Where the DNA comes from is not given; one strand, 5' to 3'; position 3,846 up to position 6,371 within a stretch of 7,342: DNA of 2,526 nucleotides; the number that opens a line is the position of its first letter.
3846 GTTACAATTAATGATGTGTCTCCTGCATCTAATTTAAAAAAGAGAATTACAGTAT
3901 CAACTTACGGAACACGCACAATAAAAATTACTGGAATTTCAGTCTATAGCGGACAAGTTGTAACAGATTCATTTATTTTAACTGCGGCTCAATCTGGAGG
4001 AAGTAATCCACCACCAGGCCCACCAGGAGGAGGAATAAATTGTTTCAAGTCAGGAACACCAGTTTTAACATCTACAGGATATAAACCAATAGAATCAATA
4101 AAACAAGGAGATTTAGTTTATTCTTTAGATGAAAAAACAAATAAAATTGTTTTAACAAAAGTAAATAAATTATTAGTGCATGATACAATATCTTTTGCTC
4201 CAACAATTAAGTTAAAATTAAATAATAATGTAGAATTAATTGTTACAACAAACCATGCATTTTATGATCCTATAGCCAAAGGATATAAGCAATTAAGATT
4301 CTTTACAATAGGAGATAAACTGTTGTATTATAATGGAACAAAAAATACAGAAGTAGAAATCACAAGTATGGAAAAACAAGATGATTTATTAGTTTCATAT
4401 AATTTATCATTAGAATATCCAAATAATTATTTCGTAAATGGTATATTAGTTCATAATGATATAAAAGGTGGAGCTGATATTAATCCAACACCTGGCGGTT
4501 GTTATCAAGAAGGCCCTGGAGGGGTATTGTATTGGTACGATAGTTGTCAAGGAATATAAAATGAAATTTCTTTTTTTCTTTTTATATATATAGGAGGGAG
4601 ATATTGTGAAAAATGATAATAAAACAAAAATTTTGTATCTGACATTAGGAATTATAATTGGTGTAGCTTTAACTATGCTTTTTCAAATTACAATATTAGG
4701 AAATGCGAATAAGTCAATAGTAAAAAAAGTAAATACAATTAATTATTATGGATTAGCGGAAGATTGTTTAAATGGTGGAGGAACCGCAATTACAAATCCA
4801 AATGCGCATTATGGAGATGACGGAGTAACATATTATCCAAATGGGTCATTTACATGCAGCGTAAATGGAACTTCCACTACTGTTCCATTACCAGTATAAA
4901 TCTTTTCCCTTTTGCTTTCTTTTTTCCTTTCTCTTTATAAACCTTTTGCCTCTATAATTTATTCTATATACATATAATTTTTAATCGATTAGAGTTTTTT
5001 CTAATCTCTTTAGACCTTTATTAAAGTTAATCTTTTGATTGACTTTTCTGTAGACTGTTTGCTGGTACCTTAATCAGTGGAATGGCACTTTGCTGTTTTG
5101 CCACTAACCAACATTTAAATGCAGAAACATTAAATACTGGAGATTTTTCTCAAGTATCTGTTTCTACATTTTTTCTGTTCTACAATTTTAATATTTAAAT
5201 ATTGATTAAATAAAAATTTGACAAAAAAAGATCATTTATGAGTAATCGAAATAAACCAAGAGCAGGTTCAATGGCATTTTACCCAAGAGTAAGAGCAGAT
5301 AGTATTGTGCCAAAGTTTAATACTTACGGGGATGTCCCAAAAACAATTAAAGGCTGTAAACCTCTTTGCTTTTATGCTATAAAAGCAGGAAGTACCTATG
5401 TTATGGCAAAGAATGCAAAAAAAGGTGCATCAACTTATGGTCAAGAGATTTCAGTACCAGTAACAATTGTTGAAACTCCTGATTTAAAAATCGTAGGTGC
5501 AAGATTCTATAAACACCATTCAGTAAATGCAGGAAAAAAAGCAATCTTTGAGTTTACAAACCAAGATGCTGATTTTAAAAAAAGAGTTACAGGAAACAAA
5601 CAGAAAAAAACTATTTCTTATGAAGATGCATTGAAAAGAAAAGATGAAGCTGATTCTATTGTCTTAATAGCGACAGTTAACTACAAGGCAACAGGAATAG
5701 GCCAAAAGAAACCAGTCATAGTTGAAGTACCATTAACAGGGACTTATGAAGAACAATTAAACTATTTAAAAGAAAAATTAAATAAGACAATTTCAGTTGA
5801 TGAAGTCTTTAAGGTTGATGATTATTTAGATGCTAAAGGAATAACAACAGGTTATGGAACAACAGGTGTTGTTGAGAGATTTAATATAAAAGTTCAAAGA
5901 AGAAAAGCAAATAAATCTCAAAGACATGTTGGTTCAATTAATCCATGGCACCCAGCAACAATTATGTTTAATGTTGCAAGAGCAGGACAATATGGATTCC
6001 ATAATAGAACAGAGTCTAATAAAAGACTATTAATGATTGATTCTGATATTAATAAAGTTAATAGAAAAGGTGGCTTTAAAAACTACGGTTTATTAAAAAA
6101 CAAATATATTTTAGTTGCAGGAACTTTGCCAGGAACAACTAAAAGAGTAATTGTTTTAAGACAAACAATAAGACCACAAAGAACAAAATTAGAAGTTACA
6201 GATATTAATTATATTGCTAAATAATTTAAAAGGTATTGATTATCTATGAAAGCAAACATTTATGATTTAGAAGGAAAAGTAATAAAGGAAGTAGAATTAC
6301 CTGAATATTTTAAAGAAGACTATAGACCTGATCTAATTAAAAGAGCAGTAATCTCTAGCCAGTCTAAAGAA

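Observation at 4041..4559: Complete intein-like (Hint) autoprocessing domain, with non-nucleophilic +1 residue, near the C-terminus of a Sec-secreted archaeal surface protein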

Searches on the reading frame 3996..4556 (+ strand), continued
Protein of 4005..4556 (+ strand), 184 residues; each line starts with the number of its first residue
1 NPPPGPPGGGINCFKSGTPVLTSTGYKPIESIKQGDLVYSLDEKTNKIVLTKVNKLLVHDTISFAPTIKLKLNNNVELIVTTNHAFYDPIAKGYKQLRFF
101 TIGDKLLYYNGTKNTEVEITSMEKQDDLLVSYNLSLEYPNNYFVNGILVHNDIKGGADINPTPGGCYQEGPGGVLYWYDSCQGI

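Call 67: list_cluster_members(proteins=[P0035, P0040, P0051, P0064, P0081, P0087, P0088, P0091, P0093, P0097])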
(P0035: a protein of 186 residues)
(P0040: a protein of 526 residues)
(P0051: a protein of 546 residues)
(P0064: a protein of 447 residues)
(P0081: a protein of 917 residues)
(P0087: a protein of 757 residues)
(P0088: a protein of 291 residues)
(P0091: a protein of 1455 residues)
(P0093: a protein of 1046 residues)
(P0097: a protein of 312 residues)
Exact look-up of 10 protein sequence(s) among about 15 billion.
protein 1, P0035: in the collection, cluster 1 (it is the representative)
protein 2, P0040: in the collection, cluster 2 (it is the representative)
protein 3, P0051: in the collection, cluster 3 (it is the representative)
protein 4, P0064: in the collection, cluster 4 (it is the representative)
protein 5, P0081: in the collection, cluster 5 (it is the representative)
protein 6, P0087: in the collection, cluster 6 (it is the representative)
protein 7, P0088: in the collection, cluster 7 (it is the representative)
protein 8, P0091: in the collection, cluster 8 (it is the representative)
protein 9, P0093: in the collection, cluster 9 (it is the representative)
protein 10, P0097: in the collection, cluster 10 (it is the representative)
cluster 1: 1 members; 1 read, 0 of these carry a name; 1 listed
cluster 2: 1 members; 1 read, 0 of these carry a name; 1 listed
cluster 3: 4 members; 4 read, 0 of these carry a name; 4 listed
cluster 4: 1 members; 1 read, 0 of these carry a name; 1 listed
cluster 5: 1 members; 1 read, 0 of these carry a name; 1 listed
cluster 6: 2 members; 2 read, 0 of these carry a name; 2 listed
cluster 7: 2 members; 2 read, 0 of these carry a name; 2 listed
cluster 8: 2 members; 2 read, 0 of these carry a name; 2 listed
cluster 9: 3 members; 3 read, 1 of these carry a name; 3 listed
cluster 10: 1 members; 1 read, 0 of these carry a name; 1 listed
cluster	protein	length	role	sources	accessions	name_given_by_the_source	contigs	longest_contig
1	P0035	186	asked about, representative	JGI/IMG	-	-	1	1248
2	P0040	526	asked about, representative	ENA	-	-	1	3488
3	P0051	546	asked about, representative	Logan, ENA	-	-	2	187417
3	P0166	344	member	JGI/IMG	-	-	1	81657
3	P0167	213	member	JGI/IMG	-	-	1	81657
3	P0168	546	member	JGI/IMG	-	-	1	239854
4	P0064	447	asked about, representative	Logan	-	-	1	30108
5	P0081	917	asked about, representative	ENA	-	-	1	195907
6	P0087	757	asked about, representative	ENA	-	-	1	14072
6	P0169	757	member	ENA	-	-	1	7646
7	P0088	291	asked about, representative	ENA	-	-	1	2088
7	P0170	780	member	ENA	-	-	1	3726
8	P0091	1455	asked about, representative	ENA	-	-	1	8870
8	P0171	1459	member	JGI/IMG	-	-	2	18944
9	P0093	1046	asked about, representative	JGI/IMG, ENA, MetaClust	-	\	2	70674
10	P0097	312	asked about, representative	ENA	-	-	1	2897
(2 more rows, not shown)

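Call 68: find_encoding_contigs(protein=P0081, flank=10000, max_places=1)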
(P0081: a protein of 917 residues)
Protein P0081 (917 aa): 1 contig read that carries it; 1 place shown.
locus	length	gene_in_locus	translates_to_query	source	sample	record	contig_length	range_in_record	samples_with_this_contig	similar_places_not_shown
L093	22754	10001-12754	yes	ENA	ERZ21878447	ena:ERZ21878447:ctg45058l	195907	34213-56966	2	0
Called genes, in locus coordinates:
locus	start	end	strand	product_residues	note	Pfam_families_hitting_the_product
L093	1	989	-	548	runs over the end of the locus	-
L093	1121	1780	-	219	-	PF12801:Fer4_5, PF12837:Fer4_6 (faint), PF13484:Fer4_16 (faint), PF14697:Fer4_21 (weak), PF13237:Fer4_10, PF12838:Fer4_7 (weak), PF13187:Fer4_9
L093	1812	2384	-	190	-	PF00254:FKBP_C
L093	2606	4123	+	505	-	-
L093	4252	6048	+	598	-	PF04055:Radical_SAM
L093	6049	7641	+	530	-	PF00270:DEAD, PF04851:ResIII, PF00271:Helicase_C, PF03880:DbpA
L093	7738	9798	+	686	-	-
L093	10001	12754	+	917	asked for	PF07591:PT-HINT (weak)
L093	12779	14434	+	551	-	-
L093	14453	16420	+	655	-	-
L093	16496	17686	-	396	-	-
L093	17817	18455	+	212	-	PF09335:VTT_dom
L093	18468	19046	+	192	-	PF00265:TK, PF13401:AAA_22 (weak), PF13604:AAA_30 (weak)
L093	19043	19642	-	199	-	PF02525:Flavodoxin_2, PF03358:FMN_red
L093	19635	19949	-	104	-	PF03795:YCII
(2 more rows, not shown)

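Call 69: find_encoding_contigs(protein=P0051, flank=10000, max_places=1)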
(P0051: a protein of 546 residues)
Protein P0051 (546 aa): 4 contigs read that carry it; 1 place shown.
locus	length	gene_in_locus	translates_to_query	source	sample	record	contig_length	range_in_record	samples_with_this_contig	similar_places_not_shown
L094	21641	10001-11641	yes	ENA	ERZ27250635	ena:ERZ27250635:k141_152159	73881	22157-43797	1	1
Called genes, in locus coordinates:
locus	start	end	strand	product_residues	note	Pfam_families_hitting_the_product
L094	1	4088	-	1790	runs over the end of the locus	PF01833:TIG, PF25390:WD40_RLD, PF00415:RCC1, PF25390:WD40_RLD, PF00415:RCC1, PF13540:RCC1_2, PF25390:WD40_RLD, PF13540:RCC1_2, +14 more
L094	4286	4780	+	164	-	-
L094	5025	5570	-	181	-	-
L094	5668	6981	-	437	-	-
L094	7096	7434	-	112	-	-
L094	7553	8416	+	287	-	-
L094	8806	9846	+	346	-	-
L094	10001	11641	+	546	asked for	PF01079:Hint (weak), PF07591:PT-HINT, PF13403:Hint_2 (faint), PF14890:Intein_splicing (faint)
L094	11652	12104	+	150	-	-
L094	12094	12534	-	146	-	-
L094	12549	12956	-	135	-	-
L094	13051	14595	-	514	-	PF02142:MGS, PF01808:AICARFT_IMPCHas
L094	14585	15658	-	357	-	PF01168:Ala_racemase_N, PF00842:Ala_racemase_C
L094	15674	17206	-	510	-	PF00072:Response_reg, PF00990:GGDEF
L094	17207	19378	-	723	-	PF00672:HAMP, PF00512:HisKA, PF02518:HATPase_c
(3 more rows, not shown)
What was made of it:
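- Tried and rejected: Two contexts showed bacterial neighbours (calls 68, 69).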

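Call 74: predict_structure(alignment_id=A4)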
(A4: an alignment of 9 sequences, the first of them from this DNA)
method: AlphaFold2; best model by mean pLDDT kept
length: 184 residues; sequences in the alignment: 9
mean_pLDDT: 79.8   pTM: 0.75
mean pLDDT of the five models: 79.8, 79.6, 78.8, 78.3, 77.6
residues with pLDDT >= 90: 86; 70-90: 47; 50-70: 30; < 50: 21
segments of 3 or more residues with pLDDT < 50: 1-10, 155-162, 182-184
pLDDT, mean of each block of 10 residues (from residue 1): 33 87 95 95 92 87 73 95 90 87 93 93 85 89 96 49 54 57 44
secondary structure, 60 per line:
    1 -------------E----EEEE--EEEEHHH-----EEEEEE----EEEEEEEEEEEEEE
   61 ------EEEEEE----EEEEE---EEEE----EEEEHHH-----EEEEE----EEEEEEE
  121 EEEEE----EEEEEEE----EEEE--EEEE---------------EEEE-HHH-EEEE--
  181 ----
elements in order: E19-22 E25-28 E37-42 E47-60 E67-72 E77-81 E85-88 E93-96 E105-109 E114-125 E130-136 E141-144 E147-150 E166-169 E175-178
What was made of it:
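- Checked: The AF2 model of the domain has pLDDT 87-96 (call 74).
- The tail is modelled at low confidence (pLDDT 44-57, call 74).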

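Call 76: fold_search(model_id=the predicted structure, library=pdb)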
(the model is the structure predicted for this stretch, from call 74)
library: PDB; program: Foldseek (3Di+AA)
matches with E <= 10: 325; with E <= 0.001: 63
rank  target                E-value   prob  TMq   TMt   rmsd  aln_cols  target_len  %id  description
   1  6y75_B                3.2e-10  1.00  0.64  0.78   2.5       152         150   25  BIL2 domain from T.thermophila BUBL1 locus (C1A-N143A) (released 2021-02-03)
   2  6y75_A                3.7e-10  1.00  0.64  0.77   2.5       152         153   25  BIL2 domain from T.thermophila BUBL1 locus (C1A-N143A) (released 2021-02-03)
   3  6tmm_BBB              1.4e-09  1.00  0.67  0.79   2.0       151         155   24  BIL2 domain from T.thermophila BUBL1 locus (C1A-N143A) (released 2020-12-16)
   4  6tmm_AAA              4.6e-09  1.00  0.66  0.77   2.1       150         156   25  BIL2 domain from T.thermophila BUBL1 locus (C1A-N143A) (released 2020-12-16)
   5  2lwy_MODEL_1_A        8.0e-09  1.00  0.68  0.89   1.8       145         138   27  Solution Structure of Bacterial Intein-Like domain from Clostridium thermocellum (released 2013-05-08)
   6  6frh_B                1.2e-08  1.00  0.69  0.84   2.5       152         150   16  Crystal structure of Ssp DnaB Mini-Intein variant M86 (released 2019-01-30)
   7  6frh_A                1.8e-08  1.00  0.70  0.80   3.0       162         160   15  Crystal structure of Ssp DnaB Mini-Intein variant M86 (released 2019-01-30)
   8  4o1r                  2.0e-08  1.00  0.68  0.88   1.6       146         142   21  Crystal structure of NpuDnaB intein (released 2014-03-19)
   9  6rpq                  2.0e-08  1.00  0.66  0.50   4.4       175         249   20  Crystal structure of PhoCDC21-1 intein (released 2019-08-14)
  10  6qaz                  2.6e-08  1.00  0.62  0.88   2.1       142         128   22  Crystal structure of gp41-1 intein (released 2019-11-13)
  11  6frg                  5.8e-08  1.00  0.67  0.78   2.7       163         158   17  Crystal structure of G-1F mutant of Ssp DnaB Mini-Intein variant M86 (released 2019-01-30)
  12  6riz                  8.8e-08  1.00  0.61  0.87   2.3       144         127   21  Crystal structure of gp41-1 intein (C1A, F65W, D107C) (released 2020-04-29)
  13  8ubs_A                1.7e-07  1.00  0.64  0.78   2.9       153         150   19  Crystal structure of NrdJ-1 split intein fusion (released 2024-10-09)
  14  1mi8                  2.0e-07  1.00  0.69  0.88   1.8       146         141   17  2.0 Angstrom crystal structure of a DnaB intein from Synechocystis sp. PCC 6803 (released 2003-08-19)
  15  5i0a                  3.6e-07  1.00  0.65  0.83   2.0       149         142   17  RecA mini intein in complex with cisplatin (released 2016-09-21)
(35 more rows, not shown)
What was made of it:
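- On Type A BIL: AF2 plus Foldseek supports the fold (calls 74, 76).
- Checked: Foldseek top matches are Tetrahymena BUBL BIL2 (6Y75/6TMM, TMt 0.77-0.79) and CthBIL 2LWY (TMt 0.89, rmsd 1.8), then mini-inteins; Hedgehog HhC 1AT0 is rank 21 (call 76).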

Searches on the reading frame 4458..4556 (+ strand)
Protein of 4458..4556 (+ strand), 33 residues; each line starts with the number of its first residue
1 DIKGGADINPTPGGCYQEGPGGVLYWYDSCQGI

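Call 53: search_protein_families(library=pfam, proteins=[window:4458-4556:+], max_evalue=10)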
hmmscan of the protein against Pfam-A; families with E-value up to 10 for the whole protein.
seq(33 aa): 0 families
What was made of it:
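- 4458..4556 (+): 33-aa tail (residues 659-691). It has a [DE]-x-K C-flank (D659, K661) and a Cys673...Cys688 aromatic hairpin motif, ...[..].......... There is no Pfam hit (call 53).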

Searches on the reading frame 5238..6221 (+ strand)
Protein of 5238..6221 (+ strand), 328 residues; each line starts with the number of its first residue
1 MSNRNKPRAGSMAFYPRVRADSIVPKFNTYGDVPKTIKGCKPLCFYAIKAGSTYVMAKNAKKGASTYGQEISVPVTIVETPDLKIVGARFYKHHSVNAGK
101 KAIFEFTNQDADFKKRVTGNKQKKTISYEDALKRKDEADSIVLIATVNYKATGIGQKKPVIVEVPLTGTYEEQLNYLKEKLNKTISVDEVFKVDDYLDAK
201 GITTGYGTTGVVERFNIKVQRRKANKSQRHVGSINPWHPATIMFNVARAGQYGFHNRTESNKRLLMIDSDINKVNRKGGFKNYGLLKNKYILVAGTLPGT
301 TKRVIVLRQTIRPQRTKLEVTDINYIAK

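Call 3: search_protein_families(library=pfam, proteins=[window:5238-6221:+], max_evalue=1)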
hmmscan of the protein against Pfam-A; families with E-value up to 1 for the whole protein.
window:5238-6221:+ (328 aa): 3 families
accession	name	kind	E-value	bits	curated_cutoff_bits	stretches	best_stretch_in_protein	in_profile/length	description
PF00297.29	Ribosomal_L3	-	2e-57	195.3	22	1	1-323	1-357/369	Ribosomal protein L3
PF00479.28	G6PD_N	-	0.027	15.5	22.1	1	152-198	134-177/183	Glucose-6-phosphate dehydrogenase, NAD binding domain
PF18032.6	FRP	-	0.13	13.1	26.6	0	174-200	25-51/99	Photoprotection regulator fluorescence recovery protein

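Call 27: find_related_loci(query=window:5238-6221:+, collection=genome_contigs, flank=10000)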
Query window:5238-6221:+ (328 aa) in genome_contigs; peptide patterns used: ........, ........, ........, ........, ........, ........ (x = any residue, [..] = any of these).
173 stretches matched a pattern; 36 encode a relative of the query (tblastn E <= 1e-3); 36 distinct loci.
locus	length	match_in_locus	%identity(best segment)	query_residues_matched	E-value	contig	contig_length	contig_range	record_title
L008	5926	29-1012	90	1-328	0e+0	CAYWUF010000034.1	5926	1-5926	MAG TPA_asm: uncultured archaeon isolate SRP192927_co2_630 genome assembly, contig: NODE_30641_length_5926_cov_11.582695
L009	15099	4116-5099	81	1-328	0e+0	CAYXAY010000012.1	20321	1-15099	MAG TPA_asm: uncultured archaeon isolate SRP257756_co1_240 genome assembly, contig: NODE_2117_length_20321_cov_8.562765,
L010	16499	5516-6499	80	1-328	0e+0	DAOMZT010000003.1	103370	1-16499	MAG TPA_asm: archaeon isolate AMR_MDS_3992 NODE_95_length_103370_cov_11.768853, whole genome shotgun sequence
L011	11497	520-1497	80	1-328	0e+0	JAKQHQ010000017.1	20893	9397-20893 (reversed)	MAG: archaeon isolate USDE_metabat.173 k141_1159578, whole genome shotgun sequence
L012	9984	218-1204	64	1-328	2e-144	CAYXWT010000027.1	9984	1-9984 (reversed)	MAG TPA_asm: uncultured archaeon isolate SRP191223_co1_94 genome assembly, contig: NODE_8034_length_9984_cov_33.332763,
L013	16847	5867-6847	53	1-328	9e-115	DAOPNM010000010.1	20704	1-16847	MAG TPA_asm: archaeon isolate AMR_MDS_1600 NODE_3176_length_20704_cov_5.197927, whole genome shotgun sequence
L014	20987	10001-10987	45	1-327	8e-82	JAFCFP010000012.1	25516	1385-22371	MAG: Candidatus Iainarchaeum archaeon isolate Meg22_1618_Bin_64 Meg22_1618_Bin_64_scaffold_2176, whole genome shotgun se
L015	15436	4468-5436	42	1-326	2e-78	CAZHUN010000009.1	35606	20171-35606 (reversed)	MAG TPA_asm: uncultured archaeon isolate binchicken_co203_641 genome assembly, contig: k141_4229071, whole genome shotgu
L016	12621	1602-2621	40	1-323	3e-73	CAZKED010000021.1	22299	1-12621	MAG TPA_asm: uncultured archaeon isolate binchicken_co334_40 genome assembly, contig: NODE_3887_length_22299_cov_7.87160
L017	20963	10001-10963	41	1-317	2e-73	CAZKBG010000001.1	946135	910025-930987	MAG TPA_asm: uncultured archaeon isolate binchicken_co115_172 genome assembly, contig: NODE_1_length_946135_cov_25.42479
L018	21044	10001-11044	39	1-327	8e-73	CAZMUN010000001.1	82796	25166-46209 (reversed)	MAG TPA_asm: uncultured archaeon isolate SRP141376_co2_350 genome assembly, contig: NODE_744_length_82796_cov_5.623584,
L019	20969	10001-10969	38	1-328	5e-66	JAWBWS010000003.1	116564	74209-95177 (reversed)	MAG: Candidatus Aenigmatarchaeota archaeon isolate JZ-1_201803_bins_66 JZ-1_201803_bins_66_scaffold_3, whole genome shot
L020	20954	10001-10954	39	6-328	2e-64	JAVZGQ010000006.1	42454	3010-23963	MAG: Candidatus Aenigmatarchaeota archaeon isolate DRTY-6_201808_bins_43 DRTY-6_201808_bins_43_scaffold_6, whole genome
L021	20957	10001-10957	39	3-327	3e-63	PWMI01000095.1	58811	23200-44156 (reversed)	MAG: Candidatus Iainarchaeum archaeon isolate CSSed10_269 CS-Sed10-C414, whole genome shotgun sequence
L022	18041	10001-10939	38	1-323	1e-61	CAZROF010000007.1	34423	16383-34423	MAG TPA_asm: Candidatus Woesearchaeota archaeon isolate SRP128015_co1_17 genome assembly, contig: NODE_1286_length_34423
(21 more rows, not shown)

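Call 56: find_related_loci(query=window:5238-6221:+, collection=metagenome_contigs, flank=7000)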
Query window:5238-6221:+ (328 aa) in metagenome_contigs; peptide patterns used: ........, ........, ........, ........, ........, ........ (x = any residue, [..] = any of these).
182 stretches matched a pattern; 46 encode a relative of the query (tblastn E <= 1e-3); 46 distinct loci.
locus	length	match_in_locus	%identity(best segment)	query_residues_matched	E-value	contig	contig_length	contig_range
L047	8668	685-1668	90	1-328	0e+0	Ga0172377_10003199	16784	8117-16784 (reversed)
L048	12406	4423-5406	90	1-328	0e+0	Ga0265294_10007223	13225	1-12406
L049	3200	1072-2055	81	1-328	0e+0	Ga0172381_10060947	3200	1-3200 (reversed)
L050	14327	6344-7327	80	1-328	0e+0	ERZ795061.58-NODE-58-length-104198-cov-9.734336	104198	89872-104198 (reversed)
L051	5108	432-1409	80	1-328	0e+0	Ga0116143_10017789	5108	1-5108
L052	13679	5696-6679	81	1-328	0e+0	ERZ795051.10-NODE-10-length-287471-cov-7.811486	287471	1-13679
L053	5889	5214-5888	98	1-225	5e-148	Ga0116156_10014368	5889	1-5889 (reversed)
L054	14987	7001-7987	64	1-328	2e-144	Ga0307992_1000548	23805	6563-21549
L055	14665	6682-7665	59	1-328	2e-126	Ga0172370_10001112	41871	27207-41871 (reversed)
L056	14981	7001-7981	53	1-328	5e-115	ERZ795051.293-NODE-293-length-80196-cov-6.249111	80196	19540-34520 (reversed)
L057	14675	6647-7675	39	1-326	1e-68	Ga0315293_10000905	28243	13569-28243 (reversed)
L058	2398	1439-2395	39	3-327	1e-64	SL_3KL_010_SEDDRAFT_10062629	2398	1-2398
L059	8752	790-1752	39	1-327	2e-62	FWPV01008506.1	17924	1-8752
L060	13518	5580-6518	38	1-323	8e-62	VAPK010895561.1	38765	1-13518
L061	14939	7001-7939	37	1-323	4e-61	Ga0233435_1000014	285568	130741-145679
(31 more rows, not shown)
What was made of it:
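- Tried and rejected: Anchoring on the neighbouring L3 gene worked instead (calls 27, 56).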

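Call 58: search_protein_families(library=pfam, proteins=[L053:624-4823:+, L052:79-5358:+], max_evalue=0.01)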
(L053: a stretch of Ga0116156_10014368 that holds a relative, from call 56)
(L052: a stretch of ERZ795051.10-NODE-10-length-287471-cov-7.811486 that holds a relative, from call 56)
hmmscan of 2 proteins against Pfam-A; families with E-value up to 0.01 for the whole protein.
L053:624-4823:+ (1400 aa): 4 families
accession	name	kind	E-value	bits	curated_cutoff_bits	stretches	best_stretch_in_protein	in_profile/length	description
PF14890.11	Intein_splicing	-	3.6e-09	37.1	35.8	1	1220-1346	6-155/155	Intein splicing domain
PF01079.26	Hint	-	9.6e-06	25.8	29.7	1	1207-1281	11-86/213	Hint module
PF07591.16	PT-HINT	-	3.5e-05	24.5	27.7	1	1215-1346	1-136/137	Pretoxin HINT domain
PF13403.11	Hint_2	-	0.0071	17.2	28.4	0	1209-1249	2-42/147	Hint domain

L052:79-5358:+ (1760 aa): 5 families
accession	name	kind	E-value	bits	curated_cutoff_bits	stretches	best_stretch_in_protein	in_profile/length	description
PF14890.11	Intein_splicing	-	2.3e-08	34.4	35.8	1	1517-1647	9-155/155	Intein splicing domain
PF01079.26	Hint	-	5.8e-08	33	29.7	1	1503-1592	12-98/213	Hint module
PF13403.11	Hint_2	-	6.6e-08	33.5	28.4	1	1503-1641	1-136/147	Hint domain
PF07591.16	PT-HINT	-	6.8e-06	26.8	27.7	1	1511-1648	2-137/137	Pretoxin HINT domain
PF23265.1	Ig-like_KY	-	0.0015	19.1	27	0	53-76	78-101/129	KY-like, immunoglobulin-like domain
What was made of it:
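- On Polymorphic toxin system (PT-HINT type): The 54-aa and 113-aa tails of L053 and L052 have no hit either (call 58).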
